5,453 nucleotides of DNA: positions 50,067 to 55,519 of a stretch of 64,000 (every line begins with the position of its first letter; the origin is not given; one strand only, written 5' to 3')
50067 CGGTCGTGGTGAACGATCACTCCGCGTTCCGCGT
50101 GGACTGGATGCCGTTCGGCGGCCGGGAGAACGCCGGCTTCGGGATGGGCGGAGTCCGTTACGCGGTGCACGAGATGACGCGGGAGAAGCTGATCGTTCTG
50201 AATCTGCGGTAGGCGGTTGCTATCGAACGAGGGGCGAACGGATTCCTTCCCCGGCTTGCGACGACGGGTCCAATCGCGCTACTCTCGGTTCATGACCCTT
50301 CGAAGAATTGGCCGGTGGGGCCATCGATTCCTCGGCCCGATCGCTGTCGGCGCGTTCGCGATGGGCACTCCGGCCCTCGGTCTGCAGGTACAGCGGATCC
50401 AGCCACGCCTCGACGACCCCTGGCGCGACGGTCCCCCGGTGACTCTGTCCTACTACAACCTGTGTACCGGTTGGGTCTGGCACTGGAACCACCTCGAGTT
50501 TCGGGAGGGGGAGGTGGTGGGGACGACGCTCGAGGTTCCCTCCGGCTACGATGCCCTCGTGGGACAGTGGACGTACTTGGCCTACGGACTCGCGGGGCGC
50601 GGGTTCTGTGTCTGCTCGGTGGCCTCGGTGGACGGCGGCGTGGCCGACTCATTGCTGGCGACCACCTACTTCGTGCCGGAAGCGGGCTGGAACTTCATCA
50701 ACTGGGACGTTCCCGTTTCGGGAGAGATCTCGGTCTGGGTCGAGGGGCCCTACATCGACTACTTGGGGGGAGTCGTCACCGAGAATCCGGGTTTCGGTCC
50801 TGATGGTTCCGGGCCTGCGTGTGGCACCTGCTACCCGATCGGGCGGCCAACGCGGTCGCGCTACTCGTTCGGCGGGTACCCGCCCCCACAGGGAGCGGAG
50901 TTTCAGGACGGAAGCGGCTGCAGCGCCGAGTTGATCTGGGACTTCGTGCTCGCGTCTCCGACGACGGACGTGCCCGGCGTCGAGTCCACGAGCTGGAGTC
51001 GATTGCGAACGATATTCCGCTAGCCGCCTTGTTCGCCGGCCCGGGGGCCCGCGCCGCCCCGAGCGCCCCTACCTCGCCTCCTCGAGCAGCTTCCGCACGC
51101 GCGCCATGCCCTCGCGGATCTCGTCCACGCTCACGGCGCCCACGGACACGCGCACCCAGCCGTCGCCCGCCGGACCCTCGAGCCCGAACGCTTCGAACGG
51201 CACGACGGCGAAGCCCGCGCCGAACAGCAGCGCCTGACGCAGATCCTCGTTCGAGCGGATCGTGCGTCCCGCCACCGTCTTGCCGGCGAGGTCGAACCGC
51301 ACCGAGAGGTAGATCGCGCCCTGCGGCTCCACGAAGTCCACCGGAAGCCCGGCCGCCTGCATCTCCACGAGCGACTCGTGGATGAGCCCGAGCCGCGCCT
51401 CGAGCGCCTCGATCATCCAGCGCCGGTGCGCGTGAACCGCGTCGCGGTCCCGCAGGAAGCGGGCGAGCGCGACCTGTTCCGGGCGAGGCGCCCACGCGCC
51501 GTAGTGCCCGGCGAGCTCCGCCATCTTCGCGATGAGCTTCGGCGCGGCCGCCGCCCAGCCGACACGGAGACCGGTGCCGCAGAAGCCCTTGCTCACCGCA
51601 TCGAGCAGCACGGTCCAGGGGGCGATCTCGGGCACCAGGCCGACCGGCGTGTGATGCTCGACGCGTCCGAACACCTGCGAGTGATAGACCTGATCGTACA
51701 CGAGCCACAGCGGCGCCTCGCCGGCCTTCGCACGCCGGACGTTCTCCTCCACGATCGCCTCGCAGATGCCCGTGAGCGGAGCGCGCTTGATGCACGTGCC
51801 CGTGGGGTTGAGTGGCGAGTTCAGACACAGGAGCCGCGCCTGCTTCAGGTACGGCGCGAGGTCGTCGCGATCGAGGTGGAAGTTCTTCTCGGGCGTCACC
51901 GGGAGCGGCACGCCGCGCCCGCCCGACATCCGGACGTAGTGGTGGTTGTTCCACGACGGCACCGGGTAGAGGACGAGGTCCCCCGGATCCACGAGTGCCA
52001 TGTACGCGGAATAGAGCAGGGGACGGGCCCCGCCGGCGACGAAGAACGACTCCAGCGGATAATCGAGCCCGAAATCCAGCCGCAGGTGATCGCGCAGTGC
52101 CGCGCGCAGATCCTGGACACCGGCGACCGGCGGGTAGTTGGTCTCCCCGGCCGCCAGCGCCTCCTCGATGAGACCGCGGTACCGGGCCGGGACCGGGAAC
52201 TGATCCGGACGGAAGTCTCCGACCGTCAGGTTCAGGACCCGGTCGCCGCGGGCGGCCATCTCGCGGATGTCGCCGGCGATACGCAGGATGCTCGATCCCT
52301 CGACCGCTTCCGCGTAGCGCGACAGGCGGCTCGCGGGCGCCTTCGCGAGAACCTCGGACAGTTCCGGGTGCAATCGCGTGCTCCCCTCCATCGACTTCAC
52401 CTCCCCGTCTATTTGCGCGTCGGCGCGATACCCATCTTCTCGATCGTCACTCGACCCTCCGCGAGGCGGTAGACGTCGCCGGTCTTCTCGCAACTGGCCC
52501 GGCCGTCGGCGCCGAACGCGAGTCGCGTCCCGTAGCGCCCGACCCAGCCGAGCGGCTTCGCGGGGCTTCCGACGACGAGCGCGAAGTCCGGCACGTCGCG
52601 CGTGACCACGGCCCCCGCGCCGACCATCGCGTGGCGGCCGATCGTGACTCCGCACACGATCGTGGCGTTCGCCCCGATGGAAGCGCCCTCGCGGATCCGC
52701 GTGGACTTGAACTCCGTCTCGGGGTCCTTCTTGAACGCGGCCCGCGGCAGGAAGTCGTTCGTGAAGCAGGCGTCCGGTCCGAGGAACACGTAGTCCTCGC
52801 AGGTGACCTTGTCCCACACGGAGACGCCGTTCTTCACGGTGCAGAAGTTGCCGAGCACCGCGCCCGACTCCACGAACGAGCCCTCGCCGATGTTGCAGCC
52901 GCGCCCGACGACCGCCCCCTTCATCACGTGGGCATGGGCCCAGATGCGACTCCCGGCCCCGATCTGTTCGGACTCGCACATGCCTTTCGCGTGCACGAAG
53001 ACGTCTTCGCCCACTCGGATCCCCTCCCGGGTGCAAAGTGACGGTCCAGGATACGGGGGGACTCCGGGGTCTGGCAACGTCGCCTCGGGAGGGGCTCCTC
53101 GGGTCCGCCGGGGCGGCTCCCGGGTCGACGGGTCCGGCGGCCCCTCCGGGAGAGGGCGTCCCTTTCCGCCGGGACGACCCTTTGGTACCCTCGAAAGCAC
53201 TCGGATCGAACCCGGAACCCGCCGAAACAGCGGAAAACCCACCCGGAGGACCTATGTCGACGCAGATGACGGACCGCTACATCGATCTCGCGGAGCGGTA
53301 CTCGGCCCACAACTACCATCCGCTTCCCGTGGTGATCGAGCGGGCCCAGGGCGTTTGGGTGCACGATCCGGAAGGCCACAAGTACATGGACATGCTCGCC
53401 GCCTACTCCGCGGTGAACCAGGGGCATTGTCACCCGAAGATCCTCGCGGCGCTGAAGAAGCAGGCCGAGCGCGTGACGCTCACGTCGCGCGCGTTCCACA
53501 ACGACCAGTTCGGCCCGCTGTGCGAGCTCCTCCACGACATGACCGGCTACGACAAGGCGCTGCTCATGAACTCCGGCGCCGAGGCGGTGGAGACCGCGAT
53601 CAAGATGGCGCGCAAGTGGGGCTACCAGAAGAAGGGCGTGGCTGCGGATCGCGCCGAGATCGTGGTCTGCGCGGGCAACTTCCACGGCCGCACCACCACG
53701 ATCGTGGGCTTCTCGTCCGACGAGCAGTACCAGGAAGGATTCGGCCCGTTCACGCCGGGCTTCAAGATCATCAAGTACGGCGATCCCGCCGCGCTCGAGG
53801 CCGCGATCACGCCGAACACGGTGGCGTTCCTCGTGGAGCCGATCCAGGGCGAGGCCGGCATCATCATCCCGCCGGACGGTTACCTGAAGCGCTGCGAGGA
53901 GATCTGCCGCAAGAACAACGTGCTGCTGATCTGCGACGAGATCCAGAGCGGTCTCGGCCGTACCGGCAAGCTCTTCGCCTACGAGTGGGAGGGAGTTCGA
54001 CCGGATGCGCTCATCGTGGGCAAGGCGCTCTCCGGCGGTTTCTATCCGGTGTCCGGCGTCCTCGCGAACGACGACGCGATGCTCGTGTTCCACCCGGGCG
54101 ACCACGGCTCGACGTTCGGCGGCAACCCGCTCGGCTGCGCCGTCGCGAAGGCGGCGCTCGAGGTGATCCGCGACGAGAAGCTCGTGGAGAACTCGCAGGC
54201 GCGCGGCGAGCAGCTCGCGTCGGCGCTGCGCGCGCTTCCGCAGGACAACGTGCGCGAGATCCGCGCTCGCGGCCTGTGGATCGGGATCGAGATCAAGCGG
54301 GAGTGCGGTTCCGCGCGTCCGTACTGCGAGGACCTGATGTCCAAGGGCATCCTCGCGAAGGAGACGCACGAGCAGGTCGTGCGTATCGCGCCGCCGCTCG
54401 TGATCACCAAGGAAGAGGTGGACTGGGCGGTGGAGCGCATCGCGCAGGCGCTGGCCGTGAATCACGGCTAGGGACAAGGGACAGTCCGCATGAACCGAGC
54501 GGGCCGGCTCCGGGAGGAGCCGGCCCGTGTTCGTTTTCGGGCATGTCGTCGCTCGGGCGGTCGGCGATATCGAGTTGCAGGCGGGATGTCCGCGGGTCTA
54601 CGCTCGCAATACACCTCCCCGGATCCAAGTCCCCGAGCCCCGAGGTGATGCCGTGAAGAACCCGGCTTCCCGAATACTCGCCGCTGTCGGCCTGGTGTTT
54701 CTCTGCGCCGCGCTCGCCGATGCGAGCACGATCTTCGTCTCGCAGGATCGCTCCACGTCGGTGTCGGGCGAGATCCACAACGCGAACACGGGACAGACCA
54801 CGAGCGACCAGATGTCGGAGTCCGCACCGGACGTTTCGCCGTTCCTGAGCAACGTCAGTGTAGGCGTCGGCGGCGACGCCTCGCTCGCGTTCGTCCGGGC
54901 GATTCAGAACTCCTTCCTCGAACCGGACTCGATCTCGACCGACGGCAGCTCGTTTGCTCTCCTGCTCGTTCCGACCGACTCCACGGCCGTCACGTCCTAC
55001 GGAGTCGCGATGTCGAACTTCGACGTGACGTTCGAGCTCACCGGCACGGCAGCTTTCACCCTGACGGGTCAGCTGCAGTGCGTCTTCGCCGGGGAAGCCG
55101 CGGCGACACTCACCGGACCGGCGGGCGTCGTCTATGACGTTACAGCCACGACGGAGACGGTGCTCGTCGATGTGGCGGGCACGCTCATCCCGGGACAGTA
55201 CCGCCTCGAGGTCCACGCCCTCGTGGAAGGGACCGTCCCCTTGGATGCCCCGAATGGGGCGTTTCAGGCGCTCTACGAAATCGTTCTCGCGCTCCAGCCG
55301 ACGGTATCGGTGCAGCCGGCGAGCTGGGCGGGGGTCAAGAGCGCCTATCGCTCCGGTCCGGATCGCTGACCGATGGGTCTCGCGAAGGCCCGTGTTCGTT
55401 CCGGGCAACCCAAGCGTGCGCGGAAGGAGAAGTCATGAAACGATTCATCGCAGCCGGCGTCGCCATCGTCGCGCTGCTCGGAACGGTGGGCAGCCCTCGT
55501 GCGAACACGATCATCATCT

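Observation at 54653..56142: Tandem pair of paralogous secreted proteins of unknown function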

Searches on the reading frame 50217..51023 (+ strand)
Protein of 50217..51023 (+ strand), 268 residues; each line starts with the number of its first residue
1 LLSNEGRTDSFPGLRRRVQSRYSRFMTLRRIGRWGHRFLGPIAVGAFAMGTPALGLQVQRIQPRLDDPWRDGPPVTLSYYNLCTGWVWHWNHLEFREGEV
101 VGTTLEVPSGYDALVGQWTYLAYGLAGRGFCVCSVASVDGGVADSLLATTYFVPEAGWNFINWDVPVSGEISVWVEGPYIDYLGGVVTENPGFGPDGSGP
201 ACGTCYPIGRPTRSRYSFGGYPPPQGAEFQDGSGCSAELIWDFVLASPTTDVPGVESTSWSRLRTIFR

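Call 5: search_protein_families(library=pfam, proteins=[window:50217-51023:+], max_evalue=1)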
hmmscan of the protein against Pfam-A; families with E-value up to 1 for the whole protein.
window:50217-51023:+ (268 aa): 0 families

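Call 6: search_protein_families(library=ncbifam, proteins=[window:50217-51023:+], max_evalue=1)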
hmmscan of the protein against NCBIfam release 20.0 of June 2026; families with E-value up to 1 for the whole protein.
window:50217-51023:+ (268 aa): 0 families

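Call 27: find_homologous_proteins(query=window:50292-51023:+, max_evalue=0.001)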
Query window:50292-51023:+ (243 aa): 3 proteins with E <= 0.001 among 414 candidates.
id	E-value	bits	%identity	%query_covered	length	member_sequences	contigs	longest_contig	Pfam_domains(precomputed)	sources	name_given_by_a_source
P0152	5.0e-151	520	100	91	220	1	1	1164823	-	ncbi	ncbi:MAG: hypothetical protein R3B81_00315 [bacterium]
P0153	3.4e-58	215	49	85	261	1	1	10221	-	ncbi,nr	ncbi:MAG: hypothetical protein KC591_01455 [Gemmatimonadetes bacterium]|nr:hypothetical protein [Gem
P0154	2.5e-24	104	38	83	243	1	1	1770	-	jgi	jgi:hypothetical protein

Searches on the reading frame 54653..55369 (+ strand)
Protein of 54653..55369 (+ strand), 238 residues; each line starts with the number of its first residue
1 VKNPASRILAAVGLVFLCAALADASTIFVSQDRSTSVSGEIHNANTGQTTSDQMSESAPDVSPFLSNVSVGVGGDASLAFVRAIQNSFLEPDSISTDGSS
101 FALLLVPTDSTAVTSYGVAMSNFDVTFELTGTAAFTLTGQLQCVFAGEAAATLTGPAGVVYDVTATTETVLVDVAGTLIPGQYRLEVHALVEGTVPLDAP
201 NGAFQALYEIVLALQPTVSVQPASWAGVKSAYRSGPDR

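Call 5: search_protein_families(library=pfam, proteins=[window:54653-55369:+], max_evalue=1)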
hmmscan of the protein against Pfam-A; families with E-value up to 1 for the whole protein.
window:54653-55369:+ (238 aa): 1 family
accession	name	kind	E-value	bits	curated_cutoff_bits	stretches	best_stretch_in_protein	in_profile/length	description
PF02369.22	Big_1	-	0.011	16.3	34.9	1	111-168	24-81/93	Bacterial Ig-like domain (group 1)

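Call 6: search_protein_families(library=ncbifam, proteins=[window:54653-55369:+], max_evalue=1)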
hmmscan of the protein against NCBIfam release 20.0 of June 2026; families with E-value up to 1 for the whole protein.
window:54653-55369:+ (238 aa): 1 family
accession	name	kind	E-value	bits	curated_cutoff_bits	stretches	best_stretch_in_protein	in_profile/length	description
NF009003.0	PRK12348.1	subfamily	0.053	13.1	331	1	147-185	33-71/228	L-ribulose-5-phosphate 4-epimerase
